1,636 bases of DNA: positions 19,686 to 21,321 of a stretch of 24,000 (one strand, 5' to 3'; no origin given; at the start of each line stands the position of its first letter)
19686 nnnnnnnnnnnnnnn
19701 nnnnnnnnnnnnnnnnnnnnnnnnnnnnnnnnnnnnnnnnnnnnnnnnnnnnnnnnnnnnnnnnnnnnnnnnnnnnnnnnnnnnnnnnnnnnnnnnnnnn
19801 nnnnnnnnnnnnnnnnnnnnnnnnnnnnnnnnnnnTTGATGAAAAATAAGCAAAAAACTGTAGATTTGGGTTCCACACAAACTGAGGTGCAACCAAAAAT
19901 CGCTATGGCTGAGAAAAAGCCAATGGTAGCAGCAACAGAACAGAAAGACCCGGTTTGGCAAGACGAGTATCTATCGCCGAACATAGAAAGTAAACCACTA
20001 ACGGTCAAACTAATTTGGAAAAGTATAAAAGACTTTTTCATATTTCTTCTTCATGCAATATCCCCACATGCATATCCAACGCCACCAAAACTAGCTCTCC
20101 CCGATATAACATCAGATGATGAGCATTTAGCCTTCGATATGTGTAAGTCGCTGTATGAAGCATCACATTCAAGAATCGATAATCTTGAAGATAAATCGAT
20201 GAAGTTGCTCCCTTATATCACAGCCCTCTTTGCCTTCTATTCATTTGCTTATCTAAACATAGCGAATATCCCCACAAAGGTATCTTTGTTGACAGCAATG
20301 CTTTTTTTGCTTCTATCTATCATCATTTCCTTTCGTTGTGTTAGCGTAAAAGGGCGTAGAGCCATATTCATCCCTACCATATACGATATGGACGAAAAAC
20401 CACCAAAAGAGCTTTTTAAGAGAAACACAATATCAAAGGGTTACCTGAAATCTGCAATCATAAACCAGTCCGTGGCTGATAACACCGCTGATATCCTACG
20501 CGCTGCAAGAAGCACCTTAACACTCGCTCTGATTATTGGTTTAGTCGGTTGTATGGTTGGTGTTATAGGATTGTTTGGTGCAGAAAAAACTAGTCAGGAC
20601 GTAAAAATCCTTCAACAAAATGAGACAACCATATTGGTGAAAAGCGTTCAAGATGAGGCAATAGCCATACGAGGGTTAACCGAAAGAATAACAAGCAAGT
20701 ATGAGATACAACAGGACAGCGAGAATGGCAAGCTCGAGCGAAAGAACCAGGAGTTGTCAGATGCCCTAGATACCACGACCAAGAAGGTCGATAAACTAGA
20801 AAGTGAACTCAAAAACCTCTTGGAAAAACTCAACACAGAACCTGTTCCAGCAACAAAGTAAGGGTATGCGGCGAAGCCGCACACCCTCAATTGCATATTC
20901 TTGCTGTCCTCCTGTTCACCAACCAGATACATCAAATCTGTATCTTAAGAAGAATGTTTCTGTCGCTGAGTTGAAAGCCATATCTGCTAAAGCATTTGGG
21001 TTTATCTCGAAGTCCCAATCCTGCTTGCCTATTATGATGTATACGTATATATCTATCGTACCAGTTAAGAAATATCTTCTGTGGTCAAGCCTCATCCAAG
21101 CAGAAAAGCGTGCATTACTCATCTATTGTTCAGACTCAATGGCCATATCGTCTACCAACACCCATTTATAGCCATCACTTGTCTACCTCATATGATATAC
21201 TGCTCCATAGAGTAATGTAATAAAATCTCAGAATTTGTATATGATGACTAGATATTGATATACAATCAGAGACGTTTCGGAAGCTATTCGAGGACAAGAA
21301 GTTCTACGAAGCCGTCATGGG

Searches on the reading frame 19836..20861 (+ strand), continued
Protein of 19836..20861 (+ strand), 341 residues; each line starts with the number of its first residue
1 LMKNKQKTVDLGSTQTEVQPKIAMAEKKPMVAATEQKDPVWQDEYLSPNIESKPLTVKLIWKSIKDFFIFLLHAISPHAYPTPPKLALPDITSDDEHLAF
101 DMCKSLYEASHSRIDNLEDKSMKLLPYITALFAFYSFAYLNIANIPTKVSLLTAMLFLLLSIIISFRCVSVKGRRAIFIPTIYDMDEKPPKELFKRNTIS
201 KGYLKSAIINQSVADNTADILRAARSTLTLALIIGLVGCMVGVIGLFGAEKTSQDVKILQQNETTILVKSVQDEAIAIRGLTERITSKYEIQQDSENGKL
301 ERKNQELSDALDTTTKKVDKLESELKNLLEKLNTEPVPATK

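Call 87: find_encoding_contigs(protein=P0226, flank=6000, max_places=3)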
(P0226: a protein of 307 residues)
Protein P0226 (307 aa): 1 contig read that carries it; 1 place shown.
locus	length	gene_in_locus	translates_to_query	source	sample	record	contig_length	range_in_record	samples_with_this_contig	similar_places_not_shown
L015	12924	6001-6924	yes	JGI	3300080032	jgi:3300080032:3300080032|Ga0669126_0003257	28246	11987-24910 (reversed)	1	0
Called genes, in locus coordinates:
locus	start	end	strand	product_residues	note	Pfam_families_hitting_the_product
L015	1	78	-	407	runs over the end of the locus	PF07690:MFS_1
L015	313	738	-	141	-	PF13560:HTH_31, PF01381:HTH_3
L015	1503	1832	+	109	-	-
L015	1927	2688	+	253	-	PF00106:adh_short, PF01370:Epimerase (weak), PF08659:KR, PF23441:SDR, PF13561:adh_short_C2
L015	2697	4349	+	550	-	PF00501:AMP-binding, PF13193:AMP-binding_C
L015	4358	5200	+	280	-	PF04909:Amidohydro_2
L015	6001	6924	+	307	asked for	-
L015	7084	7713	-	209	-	PF00440:TetR_N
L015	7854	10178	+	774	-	PF01315:Ald_Xan_dh_C, PF02738:MoCoBD_1, PF20256:MoCoBD_2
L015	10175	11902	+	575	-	PF02776:TPP_enzyme_N, PF00205:TPP_enzyme_M, PF02775:TPP_enzyme_C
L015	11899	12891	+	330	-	PF04909:Amidohydro_2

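Call 89: search_protein_families(library=pfam, proteins=[P0225, P0226, P0227, P0228, P0229, P0231, P0232, P0240, P0255, P0270], max_evalue=0.01)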
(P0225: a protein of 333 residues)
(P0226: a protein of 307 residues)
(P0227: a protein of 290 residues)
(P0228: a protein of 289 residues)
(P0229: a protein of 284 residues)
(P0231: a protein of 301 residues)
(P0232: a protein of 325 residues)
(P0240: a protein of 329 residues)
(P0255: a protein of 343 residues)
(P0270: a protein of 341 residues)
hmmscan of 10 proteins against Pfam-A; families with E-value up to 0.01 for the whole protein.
P0225 (333 aa): 2 families
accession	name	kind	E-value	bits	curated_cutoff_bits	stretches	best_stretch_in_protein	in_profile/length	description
PF04108.17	ATG17_like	-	0.0015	18.6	43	1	261-332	206-278/355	Autophagy protein ATG17-like domain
PF08537.15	NBP1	-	0.0023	18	25.8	1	287-331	168-212/330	Fungal Nap binding protein NBP1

P0226 (307 aa): 0 families

P0227 (290 aa): 2 families
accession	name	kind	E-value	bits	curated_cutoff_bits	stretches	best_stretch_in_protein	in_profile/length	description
PF11857.13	DUF3377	-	0.0029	17.9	26.5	0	84-112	16-44/72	Domain of unknown function (DUF3377)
PF05377.16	FlaC_arch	-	0.0091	16.8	27.8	0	239-274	4-39/55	Flagella accessory protein C (FlaC)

P0228 (289 aa): 1 family
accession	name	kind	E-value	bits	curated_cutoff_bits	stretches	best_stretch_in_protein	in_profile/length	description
PF06785.16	UPF0242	-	0.0083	16.6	33.5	1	192-282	39-129/194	Uncharacterised protein family (UPF0242) N-terminus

P0229 (284 aa): 1 family
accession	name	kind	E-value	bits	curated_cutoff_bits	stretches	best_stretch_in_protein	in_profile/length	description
PF25762.1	HAUS1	-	0.0058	16.9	40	1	220-283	98-161/236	HAUS augmin-like complex subunit 1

P0231 (301 aa): 0 families

P0232 (325 aa): 1 family
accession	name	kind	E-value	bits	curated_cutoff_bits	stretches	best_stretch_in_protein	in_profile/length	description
PF18967.5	PycTM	-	0.0092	16.8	27.2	0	137-185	9-62/107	Pycsar effector protein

P0240 (329 aa): 0 families

P0255 (343 aa): 0 families

P0270 (341 aa): 0 families

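Call 106: find_related_loci(query=A2, collection=viral_contigs, flank=10000)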
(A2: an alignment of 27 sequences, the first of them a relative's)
Query A2 (340 aa) in viral_contigs; peptide patterns used: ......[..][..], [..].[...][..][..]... (x = any residue, [..] = any of these).
62 stretches matched a pattern, but none encodes a relative of the query by tblastn (E <= 1e-3).

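Call 108: find_related_loci(query=A2, collection=metagenome_contigs, flank=10000)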
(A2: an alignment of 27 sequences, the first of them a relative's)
Query A2 (340 aa) in metagenome_contigs; peptide patterns used: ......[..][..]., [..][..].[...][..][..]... (x = any residue, [..] = any of these).
102 stretches matched a pattern; 13 encode a relative of the query (tblastn E <= 1e-3); 13 distinct loci.
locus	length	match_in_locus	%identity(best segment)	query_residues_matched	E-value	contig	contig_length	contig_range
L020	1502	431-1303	40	34-325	4e-73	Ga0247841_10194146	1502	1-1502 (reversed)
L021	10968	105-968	40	40-334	7e-69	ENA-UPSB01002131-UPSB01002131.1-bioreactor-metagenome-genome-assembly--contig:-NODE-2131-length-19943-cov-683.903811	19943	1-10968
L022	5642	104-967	40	40-334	5e-69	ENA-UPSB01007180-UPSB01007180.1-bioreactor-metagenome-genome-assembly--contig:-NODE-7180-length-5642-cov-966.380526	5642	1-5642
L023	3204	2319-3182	40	40-334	4e-68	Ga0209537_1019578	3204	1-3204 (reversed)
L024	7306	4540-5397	40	40-332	8e-67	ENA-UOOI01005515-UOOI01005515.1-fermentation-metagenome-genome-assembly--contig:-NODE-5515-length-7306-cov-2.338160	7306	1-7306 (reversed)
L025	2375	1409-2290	39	40-333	2e-60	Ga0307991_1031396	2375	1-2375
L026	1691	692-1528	38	40-331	3e-61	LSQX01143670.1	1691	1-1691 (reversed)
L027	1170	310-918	44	40-242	2e-60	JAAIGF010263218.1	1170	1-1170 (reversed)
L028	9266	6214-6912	38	40-272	1e-49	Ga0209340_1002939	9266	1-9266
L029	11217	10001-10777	38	40-302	2e-49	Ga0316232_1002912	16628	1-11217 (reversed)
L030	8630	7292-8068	38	40-302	2e-49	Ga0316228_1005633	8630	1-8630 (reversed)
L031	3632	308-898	34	43-239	3e-33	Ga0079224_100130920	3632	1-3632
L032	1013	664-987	52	157-264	2e-31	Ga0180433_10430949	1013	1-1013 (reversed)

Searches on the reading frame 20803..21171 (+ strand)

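Call 41: search_protein_families(library=pfam, proteins=[window:20803-21171:+], max_evalue=5)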
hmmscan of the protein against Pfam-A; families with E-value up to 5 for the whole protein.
window:20803-21171:+ (122 aa): 2 families
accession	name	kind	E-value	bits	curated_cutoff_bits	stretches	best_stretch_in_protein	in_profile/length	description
PF14296.11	O-ag_pol_Wzy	-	0.022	13.9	26.6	1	2-97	111-208/468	O-antigen polysaccharide polymerase Wzy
PF00019.25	TGF_beta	-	0.089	14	27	1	8-63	46-100/104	Transforming growth factor beta like domain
